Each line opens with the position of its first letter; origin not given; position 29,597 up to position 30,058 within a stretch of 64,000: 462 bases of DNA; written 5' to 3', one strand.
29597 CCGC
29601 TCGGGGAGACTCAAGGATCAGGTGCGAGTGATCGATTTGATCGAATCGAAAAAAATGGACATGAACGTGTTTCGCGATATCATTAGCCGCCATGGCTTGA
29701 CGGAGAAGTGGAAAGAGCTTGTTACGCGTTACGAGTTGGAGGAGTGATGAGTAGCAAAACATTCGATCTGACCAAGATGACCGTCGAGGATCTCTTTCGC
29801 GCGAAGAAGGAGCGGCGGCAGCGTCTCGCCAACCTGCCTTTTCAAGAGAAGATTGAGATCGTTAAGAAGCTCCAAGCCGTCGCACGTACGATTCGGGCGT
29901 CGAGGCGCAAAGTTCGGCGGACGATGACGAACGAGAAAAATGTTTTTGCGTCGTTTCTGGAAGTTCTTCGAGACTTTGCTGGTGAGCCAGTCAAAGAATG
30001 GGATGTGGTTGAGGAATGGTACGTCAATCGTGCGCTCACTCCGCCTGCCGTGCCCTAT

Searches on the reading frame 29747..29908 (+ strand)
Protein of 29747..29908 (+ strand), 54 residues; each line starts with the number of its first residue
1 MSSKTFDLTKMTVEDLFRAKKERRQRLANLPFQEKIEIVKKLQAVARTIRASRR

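Call 57: search_solved_structures(query=A6, max_evalue=10, show_alignments=3)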
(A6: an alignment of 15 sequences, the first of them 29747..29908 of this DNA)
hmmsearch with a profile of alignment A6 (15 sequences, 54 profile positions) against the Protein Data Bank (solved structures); distinct sequences matched with E-value up to 10: 5.
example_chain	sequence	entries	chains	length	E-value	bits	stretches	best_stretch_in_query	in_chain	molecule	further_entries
8bns_A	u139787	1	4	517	0.16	14.6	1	29-41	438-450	AAA ATPase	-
7cq2_C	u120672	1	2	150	0.68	12.6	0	31-51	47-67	SLX4 isoform 1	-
7cq4_B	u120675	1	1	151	0.69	12.6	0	31-51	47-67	SLX4 isoform 1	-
5cwh_A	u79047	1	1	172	1.5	11.5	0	33-51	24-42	Designed helical repeat protein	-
5h78_A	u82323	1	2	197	3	10.5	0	33-51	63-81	cAMP-dependent protein kinase type II-alpha regulatory subunit,DHR14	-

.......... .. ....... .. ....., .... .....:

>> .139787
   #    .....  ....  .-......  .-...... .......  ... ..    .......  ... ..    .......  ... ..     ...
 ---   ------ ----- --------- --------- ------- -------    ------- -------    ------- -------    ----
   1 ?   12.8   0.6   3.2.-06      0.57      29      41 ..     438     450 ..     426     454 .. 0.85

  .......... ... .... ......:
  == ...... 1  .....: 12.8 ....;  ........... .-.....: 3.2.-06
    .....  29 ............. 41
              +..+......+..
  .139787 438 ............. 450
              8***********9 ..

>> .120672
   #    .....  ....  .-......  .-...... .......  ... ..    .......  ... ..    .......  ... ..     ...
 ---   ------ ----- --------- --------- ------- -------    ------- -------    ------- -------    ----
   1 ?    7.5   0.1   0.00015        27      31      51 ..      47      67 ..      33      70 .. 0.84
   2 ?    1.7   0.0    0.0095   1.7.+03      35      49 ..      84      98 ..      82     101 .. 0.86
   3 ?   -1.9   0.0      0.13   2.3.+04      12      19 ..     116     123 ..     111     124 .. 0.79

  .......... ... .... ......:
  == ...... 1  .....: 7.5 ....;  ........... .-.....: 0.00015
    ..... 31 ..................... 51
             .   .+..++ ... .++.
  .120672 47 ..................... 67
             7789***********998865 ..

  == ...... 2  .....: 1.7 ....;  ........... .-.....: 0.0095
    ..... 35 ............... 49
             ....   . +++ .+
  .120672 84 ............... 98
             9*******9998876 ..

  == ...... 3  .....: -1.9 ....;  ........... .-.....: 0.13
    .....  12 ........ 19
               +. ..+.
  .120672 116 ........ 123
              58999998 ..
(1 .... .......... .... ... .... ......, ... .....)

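Call 58: search_protein_families(library=pfam, alignment_id=A6, max_evalue=1)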
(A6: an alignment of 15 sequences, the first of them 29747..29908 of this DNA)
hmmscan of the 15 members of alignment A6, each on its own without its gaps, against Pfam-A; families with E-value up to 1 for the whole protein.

A. member 1, window:29747-29908:+ (54 aa): 0 families

B. families by the number of members that match (of 15 scanned): 7 families
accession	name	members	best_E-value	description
PF04218.19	CENP-B_N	2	0.045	CENP-B N-terminal DNA-binding domain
PF19101.5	DUF5788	1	0.031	Family of unknown function (DUF5788)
PF00831.28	Ribosomal_L29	1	0.041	Ribosomal L29 protein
PF01750.23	HycI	1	0.061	Hydrogenase maturation protease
PF24610.1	DUF7623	1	0.11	Domain of unknown function (DUF7623)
PF13309.12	HTH_22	1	0.12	HTH domain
PF10109.15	Phage_TAC_7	1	0.12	Phage tail assembly chaperone proteins, E, or 41 or 14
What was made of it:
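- On MenT/AbiEii (DUF1814) NTase toxins: It has no similarity to MenA1 or to any PDB or Pfam entry (calls 57, 58).
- The ORF2 N-terminal domain shows no similarity to MenA1 or to any PDB or Pfam entry (calls 57, 58).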
